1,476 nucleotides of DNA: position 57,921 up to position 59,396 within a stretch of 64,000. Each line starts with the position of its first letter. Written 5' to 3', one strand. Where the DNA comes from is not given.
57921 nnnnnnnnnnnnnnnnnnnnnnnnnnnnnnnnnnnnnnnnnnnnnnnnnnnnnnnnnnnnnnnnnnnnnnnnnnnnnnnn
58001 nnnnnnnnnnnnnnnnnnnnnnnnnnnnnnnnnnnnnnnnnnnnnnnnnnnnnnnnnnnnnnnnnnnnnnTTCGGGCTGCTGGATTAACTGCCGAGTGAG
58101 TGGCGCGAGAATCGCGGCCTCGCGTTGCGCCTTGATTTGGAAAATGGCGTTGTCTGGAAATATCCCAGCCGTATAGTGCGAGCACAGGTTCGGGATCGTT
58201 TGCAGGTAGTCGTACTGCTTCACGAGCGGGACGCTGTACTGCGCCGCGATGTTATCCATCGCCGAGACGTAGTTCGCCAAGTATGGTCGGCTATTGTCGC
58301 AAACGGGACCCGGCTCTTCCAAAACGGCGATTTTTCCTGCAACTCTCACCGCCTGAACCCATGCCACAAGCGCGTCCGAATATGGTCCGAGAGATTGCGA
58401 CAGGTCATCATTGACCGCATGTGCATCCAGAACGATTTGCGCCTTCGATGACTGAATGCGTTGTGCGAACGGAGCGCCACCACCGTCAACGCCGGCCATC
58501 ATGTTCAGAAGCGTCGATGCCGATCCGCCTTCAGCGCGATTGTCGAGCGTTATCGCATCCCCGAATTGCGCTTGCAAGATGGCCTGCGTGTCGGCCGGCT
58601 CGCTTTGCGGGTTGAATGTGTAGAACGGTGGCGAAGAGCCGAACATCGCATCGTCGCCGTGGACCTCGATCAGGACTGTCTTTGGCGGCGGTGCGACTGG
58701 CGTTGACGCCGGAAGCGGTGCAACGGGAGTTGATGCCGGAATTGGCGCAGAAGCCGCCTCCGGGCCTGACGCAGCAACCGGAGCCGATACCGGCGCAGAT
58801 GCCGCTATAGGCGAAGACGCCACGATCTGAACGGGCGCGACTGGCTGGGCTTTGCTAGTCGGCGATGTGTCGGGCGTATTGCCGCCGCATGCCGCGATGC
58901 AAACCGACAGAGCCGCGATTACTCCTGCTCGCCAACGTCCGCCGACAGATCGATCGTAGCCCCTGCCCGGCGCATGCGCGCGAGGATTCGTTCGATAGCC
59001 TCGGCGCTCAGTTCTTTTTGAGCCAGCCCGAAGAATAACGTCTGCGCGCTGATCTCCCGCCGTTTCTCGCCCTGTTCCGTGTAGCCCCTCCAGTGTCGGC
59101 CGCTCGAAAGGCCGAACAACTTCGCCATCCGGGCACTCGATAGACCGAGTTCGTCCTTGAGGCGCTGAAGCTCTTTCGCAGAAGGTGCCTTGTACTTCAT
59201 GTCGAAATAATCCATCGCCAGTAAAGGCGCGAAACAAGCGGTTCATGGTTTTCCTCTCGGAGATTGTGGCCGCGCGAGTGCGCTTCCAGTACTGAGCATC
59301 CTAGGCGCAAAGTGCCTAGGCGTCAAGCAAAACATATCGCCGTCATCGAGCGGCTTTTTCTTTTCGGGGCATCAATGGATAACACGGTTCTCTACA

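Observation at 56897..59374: Minus-strand cargo island: HTH regulator, two paralogous SGNH-like lipoproteins (one degenerate, with no canonical start) and a small ORF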

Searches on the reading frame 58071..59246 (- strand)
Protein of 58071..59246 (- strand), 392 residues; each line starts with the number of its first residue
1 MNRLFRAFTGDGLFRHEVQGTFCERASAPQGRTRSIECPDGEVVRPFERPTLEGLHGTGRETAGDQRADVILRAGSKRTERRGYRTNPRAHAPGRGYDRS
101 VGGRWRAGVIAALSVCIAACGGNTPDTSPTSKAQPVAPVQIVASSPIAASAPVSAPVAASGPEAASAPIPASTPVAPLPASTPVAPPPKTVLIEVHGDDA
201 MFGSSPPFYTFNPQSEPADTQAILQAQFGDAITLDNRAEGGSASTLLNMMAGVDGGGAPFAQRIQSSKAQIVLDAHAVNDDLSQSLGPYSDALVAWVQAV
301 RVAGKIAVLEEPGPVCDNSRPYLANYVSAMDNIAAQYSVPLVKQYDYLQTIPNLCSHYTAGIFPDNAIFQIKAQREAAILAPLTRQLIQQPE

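Call 5: search_protein_families(library=pfam, proteins=[window:58071-59246:-], max_evalue=1)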
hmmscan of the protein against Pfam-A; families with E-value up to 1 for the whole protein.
window:58071-59246:- (392 aa): 0 families

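Call 9: find_homologous_proteins(query=window:58071-59246:-)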
Query window:58071-59246:- (392 aa): 25 proteins with E <= 0.001 among 8000 candidates.
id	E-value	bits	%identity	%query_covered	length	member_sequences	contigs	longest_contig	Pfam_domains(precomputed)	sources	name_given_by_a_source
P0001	2.9e-117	410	68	70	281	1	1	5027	-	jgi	jgi:hypothetical protein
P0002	6.7e-111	389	62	75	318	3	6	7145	-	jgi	jgi:hypothetical protein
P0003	1.9e-104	368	71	62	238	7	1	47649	-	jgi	jgi:hypothetical protein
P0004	1.8e-92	329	56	73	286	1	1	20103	-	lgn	-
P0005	1.0e-91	326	59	72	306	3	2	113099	-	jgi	jgi:hypothetical protein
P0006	8.6e-89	317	59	70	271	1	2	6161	PF13472.13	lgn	-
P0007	4.2e-87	311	63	63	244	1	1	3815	-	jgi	jgi:hypothetical protein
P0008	1.5e-86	309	64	56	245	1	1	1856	-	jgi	jgi:hypothetical protein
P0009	2.5e-85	305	52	86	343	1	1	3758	-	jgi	jgi:hypothetical protein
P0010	1.9e-84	302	67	51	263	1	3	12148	-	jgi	jgi:hypothetical protein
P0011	4.4e-81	291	65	47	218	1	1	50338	-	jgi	jgi:hypothetical protein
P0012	4.0e-79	285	56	60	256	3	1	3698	-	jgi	jgi:hypothetical protein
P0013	2.0e-75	273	57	53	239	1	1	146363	PF13472.13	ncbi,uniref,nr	ncbi:conserved hypothetical protein [Cupriavidus necator]|uniref:SGNH/GDSL hydrolase family protein 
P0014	3.4e-66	242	59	54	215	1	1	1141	-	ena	-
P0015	3.9e-64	235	45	79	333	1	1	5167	PF25182.2,PF13472.13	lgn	-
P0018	8.7e-60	221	46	71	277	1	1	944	PF25182.2,PF13472.13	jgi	jgi:hypothetical protein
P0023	1.1e-43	168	41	70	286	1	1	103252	PF25182.2,PF13472.13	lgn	-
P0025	1.1e-36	145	40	55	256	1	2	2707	PF13472.13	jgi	jgi:acyl-CoA thioesterase-1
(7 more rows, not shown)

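Call 12: find_encoding_contigs(protein=P0009, flank=6000, max_places=4)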
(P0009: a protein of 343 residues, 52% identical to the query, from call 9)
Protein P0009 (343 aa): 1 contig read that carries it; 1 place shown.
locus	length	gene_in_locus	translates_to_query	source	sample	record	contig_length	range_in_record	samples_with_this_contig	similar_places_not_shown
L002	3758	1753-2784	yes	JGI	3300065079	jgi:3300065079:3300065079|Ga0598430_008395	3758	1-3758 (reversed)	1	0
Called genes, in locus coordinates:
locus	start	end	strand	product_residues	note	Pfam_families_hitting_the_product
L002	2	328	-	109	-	?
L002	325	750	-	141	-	-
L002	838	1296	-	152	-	PF00959:Phage_lysozyme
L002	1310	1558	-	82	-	-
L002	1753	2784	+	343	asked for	-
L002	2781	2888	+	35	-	-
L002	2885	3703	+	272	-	-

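Call 13: find_encoding_contigs(protein=P0015, flank=6000, max_places=4)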
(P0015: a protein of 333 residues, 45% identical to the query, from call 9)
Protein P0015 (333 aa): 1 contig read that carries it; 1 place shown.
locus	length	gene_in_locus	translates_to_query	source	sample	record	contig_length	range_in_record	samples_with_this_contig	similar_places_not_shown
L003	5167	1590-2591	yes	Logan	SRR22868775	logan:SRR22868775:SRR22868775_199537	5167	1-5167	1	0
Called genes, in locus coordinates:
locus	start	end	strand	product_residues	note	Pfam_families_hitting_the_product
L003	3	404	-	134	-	?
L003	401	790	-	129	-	-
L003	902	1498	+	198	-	-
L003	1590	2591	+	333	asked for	PF13472:Lipase_GDSL_2, PF25182:NonGDSL (weak)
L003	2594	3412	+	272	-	-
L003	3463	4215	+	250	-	PF13489:Methyltransf_23, PF01209:Ubie_methyltran, PF08241:Methyltransf_11, PF08242:Methyltransf_12, PF13649:Methyltransf_25, PF13847:Methyltransf_31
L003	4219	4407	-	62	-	-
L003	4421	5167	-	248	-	?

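Call 14: find_encoding_contigs(protein=P0004, flank=6000, max_places=4)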
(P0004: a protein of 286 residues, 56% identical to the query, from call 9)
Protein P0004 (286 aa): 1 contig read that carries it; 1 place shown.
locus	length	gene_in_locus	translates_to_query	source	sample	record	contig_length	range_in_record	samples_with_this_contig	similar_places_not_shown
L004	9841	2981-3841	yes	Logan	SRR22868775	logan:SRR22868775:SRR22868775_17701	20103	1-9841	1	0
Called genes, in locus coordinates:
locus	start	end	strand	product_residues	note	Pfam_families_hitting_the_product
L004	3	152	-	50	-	?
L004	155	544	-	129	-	-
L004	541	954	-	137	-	-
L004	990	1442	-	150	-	PF00959:Phage_lysozyme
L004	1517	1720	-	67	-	-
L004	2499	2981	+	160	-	-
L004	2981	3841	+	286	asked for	-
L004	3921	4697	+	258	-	PF13472:Lipase_GDSL_2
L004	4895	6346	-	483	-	-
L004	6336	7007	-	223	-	PF11041:Phage_Wedge1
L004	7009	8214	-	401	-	PF04865:Baseplate_J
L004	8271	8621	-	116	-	PF10934:Sheath_initiator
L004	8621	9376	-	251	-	-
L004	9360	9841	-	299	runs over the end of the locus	PF22759:E217_GP41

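Call 20: find_related_loci(query=A1, collection=viral_contigs, flank=4000)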
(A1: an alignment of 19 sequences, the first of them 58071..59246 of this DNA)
Query A1 (392 aa) in viral_contigs; peptide patterns used: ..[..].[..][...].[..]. (x = any residue, [..] = any of these).
48 stretches matched a pattern; 45 encode a relative of the query (tblastn E <= 1e-3); 45 distinct loci.
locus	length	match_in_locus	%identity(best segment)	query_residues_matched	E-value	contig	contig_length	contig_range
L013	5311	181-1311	58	1-388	1e-128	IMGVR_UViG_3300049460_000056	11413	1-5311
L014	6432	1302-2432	58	1-388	3e-128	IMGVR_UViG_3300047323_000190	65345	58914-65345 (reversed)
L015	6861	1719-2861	57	1-387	2e-126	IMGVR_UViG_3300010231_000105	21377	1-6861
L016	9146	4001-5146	55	1-388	2e-125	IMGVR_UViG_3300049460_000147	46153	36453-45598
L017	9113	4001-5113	56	16-387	2e-124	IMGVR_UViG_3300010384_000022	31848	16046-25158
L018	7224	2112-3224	56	16-387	2e-124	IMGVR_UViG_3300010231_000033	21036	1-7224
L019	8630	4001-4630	67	181-389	5e-89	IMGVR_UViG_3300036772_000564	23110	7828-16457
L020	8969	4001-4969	49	66-388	2e-84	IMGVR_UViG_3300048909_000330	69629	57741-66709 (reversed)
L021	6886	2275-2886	63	188-388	6e-83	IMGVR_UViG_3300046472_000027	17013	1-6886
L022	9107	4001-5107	41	3-388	4e-76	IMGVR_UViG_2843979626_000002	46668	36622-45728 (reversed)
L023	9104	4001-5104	43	1-388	1e-73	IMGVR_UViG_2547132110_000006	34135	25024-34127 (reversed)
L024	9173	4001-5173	42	1-388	7e-72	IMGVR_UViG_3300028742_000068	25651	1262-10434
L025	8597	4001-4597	53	189-386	2e-63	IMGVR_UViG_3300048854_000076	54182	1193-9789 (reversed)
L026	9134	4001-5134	39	4-388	2e-59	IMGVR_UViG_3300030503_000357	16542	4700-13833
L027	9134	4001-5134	39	4-388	2e-59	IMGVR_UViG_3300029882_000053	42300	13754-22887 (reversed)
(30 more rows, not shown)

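Call 28: search_dna_similar(query=window:58071-59246:-, collection=phages, mode=protein, max_rows=30, max_evalue=0.001)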
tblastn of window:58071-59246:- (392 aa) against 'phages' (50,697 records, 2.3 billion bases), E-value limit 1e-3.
Records with a match: 22; places in all: 22; records where one place covers at least 80% of the query: 0.
Best place of each record, by identity: <60% 22.
By first word of the organism name: Burkholderia 11; Ralstonia 4; Vibrio 4; Pectobacterium 2; Paraburkholderia 1.
By host as written in the record: Burkholderia sp. 6; Ralstonia pseudosolanacearum I-31 (MT043) 3; - 3; Burkholderia cenocepacia 2; Pectobacterium carotovorum subsp. carotovorum PB29 2; Ralstonia pseudosolanacearum I-31 (MT035) 1; Burkholderia thailandensis 1; Burkholderia thailandensis E131 1; and 3 more.
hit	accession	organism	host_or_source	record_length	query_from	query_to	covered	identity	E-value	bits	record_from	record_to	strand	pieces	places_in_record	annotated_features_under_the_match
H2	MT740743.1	Ralstonia phage Hyacinthe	Ralstonia pseudosolanacearum I-31 ...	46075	192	388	50%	34.1%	7e-20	98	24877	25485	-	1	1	hypothetical protein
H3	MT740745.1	Ralstonia phage Raharianne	Ralstonia pseudosolanacearum I-31 ...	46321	192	388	50%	34.1%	7e-20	98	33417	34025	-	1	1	hypothetical protein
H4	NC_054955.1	Ralstonia phage Raharianne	Ralstonia pseudosolanacearum I-31 ...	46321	192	388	50%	34.1%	7e-20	98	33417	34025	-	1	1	GDSL-type esterase/lipase family protein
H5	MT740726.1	Ralstonia phage Albius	Ralstonia pseudosolanacearum I-31 ...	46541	192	388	50%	34.1%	7e-20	98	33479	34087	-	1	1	hypothetical protein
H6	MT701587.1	Burkholderia phage Magia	Burkholderia cenocepacia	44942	189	376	48%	31.2%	2e-16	87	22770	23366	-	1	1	outer membrane-associated lipid esterase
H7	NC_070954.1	Burkholderia phage Magia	Burkholderia cenocepacia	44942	189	376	48%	31.2%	2e-16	87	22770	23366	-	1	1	outer membrane-associated lipid esterase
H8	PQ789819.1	Burkholderia phage vB_E192a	Burkholderia sp.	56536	189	388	51%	28.3%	5e-12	74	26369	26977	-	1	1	SGNH/GDSL hydrolase family protein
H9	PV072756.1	Burkholderia phage vB_PL1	Burkholderia sp.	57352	189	388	51%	28.3%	5e-12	74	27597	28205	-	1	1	SGNH/GDSL hydrolase family protein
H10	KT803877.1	Burkholderia phage PE067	Burkholderia thailandensis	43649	191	387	50%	28.6%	6e-11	70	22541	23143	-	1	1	major pilin protein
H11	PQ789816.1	Burkholderia phage vB_E159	Burkholderia sp.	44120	189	383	50%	28.1%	2e-17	90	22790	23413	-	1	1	hypothetical protein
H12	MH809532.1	Burkholderia phage phiE131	Burkholderia thailandensis E131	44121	189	383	50%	28.1%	2e-17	90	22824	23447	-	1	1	hypothetical protein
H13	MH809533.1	Burkholderia phage phiE058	Burkholderia thailandensis E058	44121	189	383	50%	28.1%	2e-17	90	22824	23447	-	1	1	hypothetical protein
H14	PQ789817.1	Burkholderia phage vB_E177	Burkholderia sp.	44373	191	383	49%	27.8%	9e-11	70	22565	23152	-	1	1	major pilin protein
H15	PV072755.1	Burkholderia phage vB_E169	Burkholderia sp.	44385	191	383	49%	27.8%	9e-11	70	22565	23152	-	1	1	major pilin protein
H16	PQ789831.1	Burkholderia phage vB_E436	Burkholderia sp.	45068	191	383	49%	27.8%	9e-11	70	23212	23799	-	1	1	major pilin protein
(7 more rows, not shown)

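Call 29: get_annotated_region(hit=H7, flank=3000)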
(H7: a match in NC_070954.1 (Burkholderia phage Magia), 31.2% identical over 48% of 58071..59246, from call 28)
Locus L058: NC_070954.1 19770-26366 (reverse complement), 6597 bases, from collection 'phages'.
description: Burkholderia phage Magia, complete genome.
organism: Burkholderia phage Magia (NCBI taxid 2767577)
taxonomy: Viruses; Duplodnaviria; Heunggongvirae; Uroviricota; Caudoviricetes; Magiavirus; Magiavirus magia
host: Burkholderia cenocepacia; source: soil; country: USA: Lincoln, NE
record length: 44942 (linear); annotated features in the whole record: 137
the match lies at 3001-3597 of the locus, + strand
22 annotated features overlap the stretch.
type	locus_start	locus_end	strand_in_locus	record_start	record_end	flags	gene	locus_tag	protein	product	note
CDS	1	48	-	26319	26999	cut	-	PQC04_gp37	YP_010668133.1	SOS response associated peptidase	gb|PFH26649.1| SOS response associated peptidase (SRAP) [Burkholderia sp. JKS000303] evalue 2.55e-110; ...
regulatory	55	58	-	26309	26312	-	-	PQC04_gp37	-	ribosome_binding_site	-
CDS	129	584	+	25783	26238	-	-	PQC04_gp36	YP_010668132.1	hypothetical protein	-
regulatory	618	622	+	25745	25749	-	-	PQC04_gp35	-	ribosome_binding_site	-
CDS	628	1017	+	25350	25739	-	-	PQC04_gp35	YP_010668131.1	hypothetical protein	-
CDS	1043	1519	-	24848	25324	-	-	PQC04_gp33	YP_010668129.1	Rz-like spanin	-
CDS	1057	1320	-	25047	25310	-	-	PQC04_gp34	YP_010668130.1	Rz-like spanin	-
regulatory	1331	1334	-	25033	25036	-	-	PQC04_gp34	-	ribosome_binding_site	-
CDS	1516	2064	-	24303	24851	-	-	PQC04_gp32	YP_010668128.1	HNH endonuclease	ref|WP_059830781.1| HNH endonuclease [Burkholderia sp. MSMB1835] evalue 8.77e-82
regulatory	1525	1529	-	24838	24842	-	-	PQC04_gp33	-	ribosome_binding_site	-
CDS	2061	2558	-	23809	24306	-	-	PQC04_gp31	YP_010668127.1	endolysin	InterPro:IPR023346; IPR002196; ref|YP_003933.1| endolysin [Escherichia virus T1] evalue 2.30e-12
regulatory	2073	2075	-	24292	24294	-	-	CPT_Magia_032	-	ribosome_binding_site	-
CDS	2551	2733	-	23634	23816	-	-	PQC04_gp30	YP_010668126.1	holin class III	-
regulatory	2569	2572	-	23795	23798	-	-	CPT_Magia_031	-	ribosome_binding_site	-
regulatory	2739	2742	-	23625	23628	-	-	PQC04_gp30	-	ribosome_binding_site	-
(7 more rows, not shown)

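Call 30: get_annotated_region(hit=H12, flank=3000)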
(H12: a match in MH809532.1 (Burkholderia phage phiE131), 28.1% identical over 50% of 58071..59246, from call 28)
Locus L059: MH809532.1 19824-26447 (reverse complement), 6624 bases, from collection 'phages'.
description: Burkholderia phage phiE131, complete genome.
organism: Burkholderia phage phiE131 (NCBI taxid 2321388)
taxonomy: Viruses; Duplodnaviria; Heunggongvirae; Uroviricota; Caudoviricetes
host: Burkholderia thailandensis E131; source: -; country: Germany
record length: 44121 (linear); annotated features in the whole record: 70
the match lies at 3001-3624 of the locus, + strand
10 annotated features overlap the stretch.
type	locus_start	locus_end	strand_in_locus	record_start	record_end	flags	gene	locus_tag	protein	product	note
CDS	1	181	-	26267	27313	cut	-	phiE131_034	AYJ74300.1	hypothetical protein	GP034; Phage integrase, site-specific tyrosine recombinase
CDS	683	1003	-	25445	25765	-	-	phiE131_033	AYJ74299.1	hypothetical protein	GP033; Unknown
CDS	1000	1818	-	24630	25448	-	-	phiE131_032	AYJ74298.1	hypothetical protein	GP032; Peptidase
CDS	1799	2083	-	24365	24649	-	-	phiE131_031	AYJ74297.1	hypothetical protein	GP031; Holin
CDS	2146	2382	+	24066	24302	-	-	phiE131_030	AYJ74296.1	hypothetical protein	GP030; ATP-dependent protease proteolytic subunit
CDS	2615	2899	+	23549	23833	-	-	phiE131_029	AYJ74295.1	hypothetical protein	GP029; Transcriptional regulator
CDS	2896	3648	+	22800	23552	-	-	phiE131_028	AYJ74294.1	hypothetical protein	GP028; SGNH/GDSL hydrolase family protein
CDS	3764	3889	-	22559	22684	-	-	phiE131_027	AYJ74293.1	hypothetical protein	GP027; Unknown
CDS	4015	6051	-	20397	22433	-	-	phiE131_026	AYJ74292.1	hypothetical protein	GP026; Tail fiber protein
CDS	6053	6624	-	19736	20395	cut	-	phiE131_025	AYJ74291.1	hypothetical protein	GP025; Transposon-related functions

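Call 31: get_annotated_region(hit=H4, flank=3000)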
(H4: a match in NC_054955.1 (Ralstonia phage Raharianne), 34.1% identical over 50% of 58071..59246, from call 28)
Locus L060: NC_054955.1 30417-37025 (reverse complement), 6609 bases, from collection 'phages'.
description: Ralstonia phage Raharianne, complete genome.
organism: Ralstonia phage Raharianne (NCBI taxid 2759715)
taxonomy: Viruses; Duplodnaviria; Heunggongvirae; Uroviricota; Caudoviricetes; Rahariannevirus; Rahariannevirus raharianne
host: Ralstonia pseudosolanacearum I-31 (MT043); source: tomato plant greenhouse; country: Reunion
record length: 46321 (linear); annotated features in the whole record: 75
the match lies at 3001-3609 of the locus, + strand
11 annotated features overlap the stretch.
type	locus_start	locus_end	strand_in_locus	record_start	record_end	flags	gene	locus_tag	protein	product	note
CDS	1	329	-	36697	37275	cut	-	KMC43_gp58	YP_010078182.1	esterase/lipase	-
CDS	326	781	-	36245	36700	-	-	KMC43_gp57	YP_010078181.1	hypothetical protein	-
CDS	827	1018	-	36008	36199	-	-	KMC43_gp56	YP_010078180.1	hypothetical protein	-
CDS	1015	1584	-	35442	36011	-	-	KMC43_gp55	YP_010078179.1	HNH endonuclease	-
CDS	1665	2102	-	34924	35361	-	rrrD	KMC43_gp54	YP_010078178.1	endolysin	rrrD; Lysozyme RrrD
CDS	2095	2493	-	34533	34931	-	-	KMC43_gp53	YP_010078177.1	hypothetical protein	-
CDS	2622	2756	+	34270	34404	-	-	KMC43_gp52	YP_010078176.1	hypothetical protein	-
CDS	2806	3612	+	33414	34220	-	-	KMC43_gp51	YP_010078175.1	GDSL-type esterase/lipase family protein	-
CDS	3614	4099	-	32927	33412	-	-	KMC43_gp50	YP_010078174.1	hypothetical protein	-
CDS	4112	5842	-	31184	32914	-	-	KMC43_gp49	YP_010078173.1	hypothetical protein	-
CDS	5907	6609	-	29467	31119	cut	-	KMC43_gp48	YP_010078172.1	hypothetical protein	-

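Call 37: search_protein_families(library=pfam, proteins=[P0015, P0023, P0018, P0025, L059:2896-3645:+, L059:2615-2896:+], max_evalue=0.1)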
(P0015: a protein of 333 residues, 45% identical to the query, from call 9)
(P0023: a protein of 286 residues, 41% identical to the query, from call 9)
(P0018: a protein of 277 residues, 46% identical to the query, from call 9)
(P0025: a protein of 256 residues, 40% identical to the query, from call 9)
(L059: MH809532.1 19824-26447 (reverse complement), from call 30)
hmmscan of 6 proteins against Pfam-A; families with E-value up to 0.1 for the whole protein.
P0015 (333 aa): 2 families
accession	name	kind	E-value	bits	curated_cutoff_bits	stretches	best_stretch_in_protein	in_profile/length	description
PF13472.12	Lipase_GDSL_2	-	1.1e-08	36.2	32.9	1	155-300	18-163/178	GDSL-like Lipase/Acylhydrolase family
PF25182.1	NonGDSL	-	2e-07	31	80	1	157-291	51-177/220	Non-GDSL lipase-like family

P0023 (286 aa): 2 families
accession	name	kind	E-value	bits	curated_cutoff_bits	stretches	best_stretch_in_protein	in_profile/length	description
PF13472.12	Lipase_GDSL_2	-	5e-08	34.1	32.9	1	106-255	14-163/178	GDSL-like Lipase/Acylhydrolase family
PF25182.1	NonGDSL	-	1.3e-05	25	80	1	60-245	5-176/220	Non-GDSL lipase-like family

P0018 (277 aa): 2 families
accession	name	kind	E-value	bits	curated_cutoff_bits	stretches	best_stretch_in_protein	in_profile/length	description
PF13472.12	Lipase_GDSL_2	-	1.2e-08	36.1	32.9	1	101-245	19-163/178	GDSL-like Lipase/Acylhydrolase family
PF25182.1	NonGDSL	-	2.1e-05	24.4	80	1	94-236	43-177/220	Non-GDSL lipase-like family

P0025 (256 aa): 3 families
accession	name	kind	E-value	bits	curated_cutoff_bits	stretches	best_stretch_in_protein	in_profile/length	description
PF13472.12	Lipase_GDSL_2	-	3.4e-08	34.6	32.9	1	63-239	3-178/178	GDSL-like Lipase/Acylhydrolase family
PF00657.28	Lipase_GDSL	-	0.0019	18.8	23.6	1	63-241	5-205/208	GDSL-like Lipase/Acylhydrolase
PF25182.1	NonGDSL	-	0.0023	17.7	80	1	125-214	84-175/220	Non-GDSL lipase-like family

L059:2896-3645:+ (250 aa): 3 families
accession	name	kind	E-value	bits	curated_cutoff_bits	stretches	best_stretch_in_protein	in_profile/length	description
PF13472.12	Lipase_GDSL_2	-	6.1e-20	72.9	32.9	1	42-231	1-178/178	GDSL-like Lipase/Acylhydrolase family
PF00657.28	Lipase_GDSL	-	1.7e-11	45.1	23.6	1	42-233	3-205/208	GDSL-like Lipase/Acylhydrolase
PF25182.1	NonGDSL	-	0.0037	17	80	1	73-213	48-179/220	Non-GDSL lipase-like family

L059:2615-2896:+ (94 aa): 1 family
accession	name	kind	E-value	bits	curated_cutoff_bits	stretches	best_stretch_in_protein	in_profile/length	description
PF13560.12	HTH_31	-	0.0069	17.1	27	1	13-48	6-40/64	Helix-turn-helix domain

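Call 51: list_cluster_members(proteins=[window:58071-59246:-, window:58922-59215:-, window:58922-59200:-, window:56900-57097:-])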
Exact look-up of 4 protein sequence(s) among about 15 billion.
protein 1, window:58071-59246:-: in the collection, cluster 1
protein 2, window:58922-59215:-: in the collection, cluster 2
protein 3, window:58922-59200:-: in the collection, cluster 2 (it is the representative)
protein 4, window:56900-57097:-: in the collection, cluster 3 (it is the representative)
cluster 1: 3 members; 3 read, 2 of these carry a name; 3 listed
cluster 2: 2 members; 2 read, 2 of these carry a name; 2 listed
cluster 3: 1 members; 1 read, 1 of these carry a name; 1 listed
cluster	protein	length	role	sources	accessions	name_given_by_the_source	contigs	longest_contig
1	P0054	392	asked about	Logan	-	-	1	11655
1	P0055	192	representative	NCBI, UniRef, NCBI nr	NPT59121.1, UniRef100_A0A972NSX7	hypothetical protein GNZ13_32320 [Paraburkholderia sp. 5N] | SGNH hydrolase-type esterase domain-containing protein n=2 Tax=Paraburkholderia elongata ... | hypothetical protein [Paraburkholderia elongata]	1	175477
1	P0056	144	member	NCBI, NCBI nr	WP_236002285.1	hypothetical protein [Paraburkholderia elongata]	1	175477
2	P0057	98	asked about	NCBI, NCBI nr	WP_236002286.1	XRE family transcriptional regulator [Paraburkholderia elongata]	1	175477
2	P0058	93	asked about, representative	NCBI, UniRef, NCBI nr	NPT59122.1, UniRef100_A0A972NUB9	XRE family transcriptional regulator [Paraburkholderia sp. 5N] | XRE family transcriptional regulator n=2 Tax=Paraburkholderia elongata TaxID=2675747 ... | XRE family transcriptional regulator [Paraburkholderia elongata]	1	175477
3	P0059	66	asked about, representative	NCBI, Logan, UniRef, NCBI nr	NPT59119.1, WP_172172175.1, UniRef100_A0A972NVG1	hypothetical protein [Paraburkholderia elongata] | Uncharacterized protein n=1 Tax=Paraburkholderia elongata TaxID=2675747 ...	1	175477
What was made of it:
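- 58919..59215 (-): XRE-type HTH regulator nested in the +1 frame of the long ORF. The conserved start is probably ATG 59200 (93 aa); the alternative is ATG 59215 (98 aa). Stop TAA at 58921-58919. NCBI names it XRE family transcriptional regulator (call 51).
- On XRE/Cro-C1-type HTH transcriptional regulator: NCBI name: XRE family transcriptional regulator (call 51).
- (10) RefSeq and GenBank can only annotate B as 144-aa and 192-aa fragments (call 51).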
